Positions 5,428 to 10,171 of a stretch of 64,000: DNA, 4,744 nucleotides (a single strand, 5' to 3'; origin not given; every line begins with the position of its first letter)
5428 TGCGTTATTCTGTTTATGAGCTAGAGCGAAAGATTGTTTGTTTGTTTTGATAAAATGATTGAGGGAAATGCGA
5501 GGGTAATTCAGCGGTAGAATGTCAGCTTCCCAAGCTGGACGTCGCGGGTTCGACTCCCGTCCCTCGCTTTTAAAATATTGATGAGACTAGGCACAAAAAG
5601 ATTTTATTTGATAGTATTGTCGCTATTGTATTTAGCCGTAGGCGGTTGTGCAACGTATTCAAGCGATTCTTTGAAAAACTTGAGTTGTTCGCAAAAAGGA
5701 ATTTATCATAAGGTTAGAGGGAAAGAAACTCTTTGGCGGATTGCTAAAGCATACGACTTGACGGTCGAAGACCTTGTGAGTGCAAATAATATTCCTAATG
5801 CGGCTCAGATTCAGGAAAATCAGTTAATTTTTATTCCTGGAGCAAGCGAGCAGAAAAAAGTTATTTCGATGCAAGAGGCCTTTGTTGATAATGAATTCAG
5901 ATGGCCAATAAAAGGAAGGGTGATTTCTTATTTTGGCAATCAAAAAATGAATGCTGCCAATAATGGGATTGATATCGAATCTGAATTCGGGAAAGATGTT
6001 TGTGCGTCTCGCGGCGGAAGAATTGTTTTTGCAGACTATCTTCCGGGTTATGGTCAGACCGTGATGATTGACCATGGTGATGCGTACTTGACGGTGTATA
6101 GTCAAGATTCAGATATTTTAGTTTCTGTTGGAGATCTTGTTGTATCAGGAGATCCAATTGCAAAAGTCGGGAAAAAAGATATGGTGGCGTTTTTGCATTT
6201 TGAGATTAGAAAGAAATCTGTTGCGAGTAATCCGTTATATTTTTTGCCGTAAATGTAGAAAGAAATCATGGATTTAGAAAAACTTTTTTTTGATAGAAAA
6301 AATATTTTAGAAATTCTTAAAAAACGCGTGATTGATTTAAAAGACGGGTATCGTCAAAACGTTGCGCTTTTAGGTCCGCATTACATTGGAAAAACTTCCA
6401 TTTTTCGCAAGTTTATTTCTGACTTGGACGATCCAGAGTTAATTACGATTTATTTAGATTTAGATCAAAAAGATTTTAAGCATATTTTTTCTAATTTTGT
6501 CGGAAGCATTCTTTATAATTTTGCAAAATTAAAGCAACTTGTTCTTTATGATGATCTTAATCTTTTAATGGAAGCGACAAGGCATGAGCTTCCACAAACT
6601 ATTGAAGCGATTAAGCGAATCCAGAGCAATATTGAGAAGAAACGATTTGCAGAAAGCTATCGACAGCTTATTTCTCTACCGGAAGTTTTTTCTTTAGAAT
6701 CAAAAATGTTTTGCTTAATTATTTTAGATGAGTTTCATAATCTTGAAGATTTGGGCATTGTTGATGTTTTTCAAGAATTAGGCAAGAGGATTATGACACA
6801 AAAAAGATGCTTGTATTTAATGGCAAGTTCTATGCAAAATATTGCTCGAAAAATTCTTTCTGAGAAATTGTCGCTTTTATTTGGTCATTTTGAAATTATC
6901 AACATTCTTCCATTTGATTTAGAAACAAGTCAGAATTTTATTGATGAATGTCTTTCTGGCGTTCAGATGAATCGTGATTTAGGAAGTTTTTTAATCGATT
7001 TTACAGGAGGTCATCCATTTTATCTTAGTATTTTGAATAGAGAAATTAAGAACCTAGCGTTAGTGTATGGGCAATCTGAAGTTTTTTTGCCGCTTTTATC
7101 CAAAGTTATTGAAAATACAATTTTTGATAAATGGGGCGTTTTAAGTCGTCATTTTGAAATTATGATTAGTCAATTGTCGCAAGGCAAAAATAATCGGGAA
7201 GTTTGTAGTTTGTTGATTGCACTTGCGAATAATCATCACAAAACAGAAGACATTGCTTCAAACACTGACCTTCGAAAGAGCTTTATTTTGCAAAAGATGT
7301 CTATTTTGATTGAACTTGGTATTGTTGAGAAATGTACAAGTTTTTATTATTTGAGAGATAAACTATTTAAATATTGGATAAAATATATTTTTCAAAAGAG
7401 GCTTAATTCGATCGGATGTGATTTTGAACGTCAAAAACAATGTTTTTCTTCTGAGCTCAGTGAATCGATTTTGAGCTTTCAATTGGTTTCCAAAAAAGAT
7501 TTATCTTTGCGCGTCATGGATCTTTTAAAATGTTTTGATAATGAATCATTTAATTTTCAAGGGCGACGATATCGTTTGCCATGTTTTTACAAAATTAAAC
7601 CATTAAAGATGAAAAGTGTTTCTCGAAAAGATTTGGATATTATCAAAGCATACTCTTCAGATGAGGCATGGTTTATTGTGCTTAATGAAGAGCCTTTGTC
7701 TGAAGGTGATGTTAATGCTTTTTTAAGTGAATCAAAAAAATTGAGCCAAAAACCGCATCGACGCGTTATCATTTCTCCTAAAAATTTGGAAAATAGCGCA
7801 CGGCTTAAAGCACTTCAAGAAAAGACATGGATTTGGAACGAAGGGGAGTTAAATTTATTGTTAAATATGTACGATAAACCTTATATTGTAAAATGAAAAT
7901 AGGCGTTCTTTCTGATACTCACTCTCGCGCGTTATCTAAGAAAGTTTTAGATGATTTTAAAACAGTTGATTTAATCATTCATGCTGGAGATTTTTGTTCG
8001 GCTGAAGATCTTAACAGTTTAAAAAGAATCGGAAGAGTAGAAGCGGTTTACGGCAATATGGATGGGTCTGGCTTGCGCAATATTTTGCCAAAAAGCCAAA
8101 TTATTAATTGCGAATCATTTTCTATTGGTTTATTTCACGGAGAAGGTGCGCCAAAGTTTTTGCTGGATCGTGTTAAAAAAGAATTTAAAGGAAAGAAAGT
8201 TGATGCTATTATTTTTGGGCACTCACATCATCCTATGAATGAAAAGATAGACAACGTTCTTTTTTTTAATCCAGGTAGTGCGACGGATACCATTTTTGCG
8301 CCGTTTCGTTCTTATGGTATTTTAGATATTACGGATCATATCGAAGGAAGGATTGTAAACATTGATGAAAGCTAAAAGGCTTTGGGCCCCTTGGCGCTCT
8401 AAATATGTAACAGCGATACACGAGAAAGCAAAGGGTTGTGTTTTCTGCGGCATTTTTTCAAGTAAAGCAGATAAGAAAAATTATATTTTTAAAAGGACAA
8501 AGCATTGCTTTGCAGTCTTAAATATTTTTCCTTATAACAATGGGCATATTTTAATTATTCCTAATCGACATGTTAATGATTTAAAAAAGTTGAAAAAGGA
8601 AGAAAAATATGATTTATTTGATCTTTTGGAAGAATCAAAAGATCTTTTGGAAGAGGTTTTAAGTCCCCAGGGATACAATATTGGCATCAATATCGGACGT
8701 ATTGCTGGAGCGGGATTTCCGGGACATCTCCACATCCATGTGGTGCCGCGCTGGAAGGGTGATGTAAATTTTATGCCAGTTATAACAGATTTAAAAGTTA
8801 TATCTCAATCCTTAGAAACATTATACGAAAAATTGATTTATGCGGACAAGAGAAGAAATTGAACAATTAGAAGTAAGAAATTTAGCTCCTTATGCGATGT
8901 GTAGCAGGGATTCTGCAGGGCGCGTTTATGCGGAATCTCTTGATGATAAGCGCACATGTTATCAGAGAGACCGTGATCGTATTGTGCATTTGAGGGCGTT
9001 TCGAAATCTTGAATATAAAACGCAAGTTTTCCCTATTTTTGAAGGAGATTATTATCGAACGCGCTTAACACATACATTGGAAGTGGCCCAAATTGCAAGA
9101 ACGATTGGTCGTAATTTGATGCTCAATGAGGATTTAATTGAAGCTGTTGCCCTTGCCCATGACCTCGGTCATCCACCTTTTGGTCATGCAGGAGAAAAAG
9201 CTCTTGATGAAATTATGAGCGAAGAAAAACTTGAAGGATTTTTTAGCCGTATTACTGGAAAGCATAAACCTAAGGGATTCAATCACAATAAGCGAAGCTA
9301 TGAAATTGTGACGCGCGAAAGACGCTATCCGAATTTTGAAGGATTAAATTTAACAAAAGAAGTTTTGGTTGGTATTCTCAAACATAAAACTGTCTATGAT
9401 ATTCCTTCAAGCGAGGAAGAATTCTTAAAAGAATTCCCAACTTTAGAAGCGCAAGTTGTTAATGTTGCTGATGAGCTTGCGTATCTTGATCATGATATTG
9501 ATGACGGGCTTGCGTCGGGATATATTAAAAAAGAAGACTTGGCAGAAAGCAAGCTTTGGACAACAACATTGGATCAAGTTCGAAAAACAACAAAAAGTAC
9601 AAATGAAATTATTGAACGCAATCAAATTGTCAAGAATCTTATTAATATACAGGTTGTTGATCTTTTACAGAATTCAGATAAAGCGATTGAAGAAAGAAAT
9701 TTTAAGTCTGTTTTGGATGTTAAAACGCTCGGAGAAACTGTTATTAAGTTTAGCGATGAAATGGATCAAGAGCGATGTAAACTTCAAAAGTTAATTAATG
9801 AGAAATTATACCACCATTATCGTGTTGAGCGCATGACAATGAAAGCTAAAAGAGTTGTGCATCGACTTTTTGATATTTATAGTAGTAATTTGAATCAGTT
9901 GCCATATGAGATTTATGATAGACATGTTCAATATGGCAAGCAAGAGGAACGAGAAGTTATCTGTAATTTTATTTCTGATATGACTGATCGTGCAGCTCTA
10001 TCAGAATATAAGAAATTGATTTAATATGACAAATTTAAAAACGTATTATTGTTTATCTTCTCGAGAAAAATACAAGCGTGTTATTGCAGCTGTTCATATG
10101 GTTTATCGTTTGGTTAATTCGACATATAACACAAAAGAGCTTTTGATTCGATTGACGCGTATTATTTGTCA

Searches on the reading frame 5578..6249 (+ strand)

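Call 26: search_protein_families(library=ncbifam, max_evalue=1e-10, proteins=[window:5578-6249:+])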
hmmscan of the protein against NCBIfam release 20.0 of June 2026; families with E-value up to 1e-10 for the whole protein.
window:5578-6249:+ (224 aa): 9 families
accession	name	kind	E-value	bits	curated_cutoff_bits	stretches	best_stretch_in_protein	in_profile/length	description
NF040883.1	amid_act_ActS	equivalog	4.7e-32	111.2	375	1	10-224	6-234/242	amidase activator ActS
NF041208.1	celldiv_DipM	equivalog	3.2e-26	92.5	740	1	106-223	297-417/419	cell division endopeptidase DipM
NF008123.1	PRK10871.1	equivalog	1.2e-23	84.2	311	1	77-224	215-363/365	murein hydrolase activator NlpD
NF050804.1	CellDivDipMCaul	equivalog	9.8e-23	80.8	900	1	106-212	506-615/634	cell division endopeptidase DipM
NF052336.1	PdgHdaseHSB100310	equivalog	8.5e-22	77.9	500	1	95-214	23-145/316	peptidoglycan hydrolase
NF008644.1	PRK11637.1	equivalog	1.6e-21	76.7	270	1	108-223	265-383/385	murein hydrolase activator EnvC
NF047755.1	LIC_10271_M23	exception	1.5e-16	60.7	180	1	38-219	21-205/207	LIC_10271 family cell wall hydrolase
NF052530.1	Heli_ShapePgp3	exception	1.1e-15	57.5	300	1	98-223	132-264/270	peptidoglycan metallopeptidase Pgp3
NF053738.1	S2SprSpoIIQBc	equivalog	1.2e-15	57.7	250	1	97-223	93-223/232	stage II sporulation protein SpoIIQ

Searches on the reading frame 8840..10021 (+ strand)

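Call 26: search_protein_families(library=ncbifam, max_evalue=1e-10, proteins=[window:8840-10021:+])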
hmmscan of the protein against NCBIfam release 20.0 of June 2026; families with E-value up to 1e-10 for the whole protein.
window:8840-10021:+ (394 aa): 11 families
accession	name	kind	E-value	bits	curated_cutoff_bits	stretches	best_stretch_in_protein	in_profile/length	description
NF002326.0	PRK01286.1-1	equivalog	3.1e-121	405.3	390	1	11-393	5-372/379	deoxyguanosinetriphosphate triphosphohydrolase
NF002328.0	PRK01286.1-3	equivalog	1.3e-91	307.5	467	1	10-393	10-396/404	deoxyguanosinetriphosphate triphosphohydrolase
NF002327.0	PRK01286.1-2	equivalog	1.5e-90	303.8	393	1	2-393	3-336/345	deoxyguanosinetriphosphate triphosphohydrolase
TIGR01353.1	dGTP_triPase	subfamily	1.1e-76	258.9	152.35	2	38-196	2-157/389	dGTP triphosphohydrolase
NF002329.0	PRK01286.1-4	equivalog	5.4e-73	246.2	494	1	1-393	1-334/342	deoxyguanosinetriphosphate triphosphohydrolase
NF002330.0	PRK01286.1-5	equivalog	6.3e-70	236.3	511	1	15-393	2-375/384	deoxyguanosinetriphosphate triphosphohydrolase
NF041026.1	antiphage_dGTPase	exception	1.1e-63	215.9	400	2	33-188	11-162/425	anti-phage deoxyguanosine triphosphatase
NF003701.1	PRK05318.1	subfamily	6.4e-57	193.3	383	2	34-191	13-167/426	anti-phage deoxyguanosine triphosphatase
NF002829.0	PRK03007.1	equivalog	1e-45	156.4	385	1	27-283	16-283/425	deoxyguanosinetriphosphate triphosphohydrolase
NF002205.0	PRK01096.1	equivalog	8.2e-37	127.3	439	1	32-183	19-188/444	deoxyguanosinetriphosphate triphosphohydrolase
NF003429.0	PRK04926.1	equivalog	3.8e-23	82.1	405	1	41-130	32-140/500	dGTPase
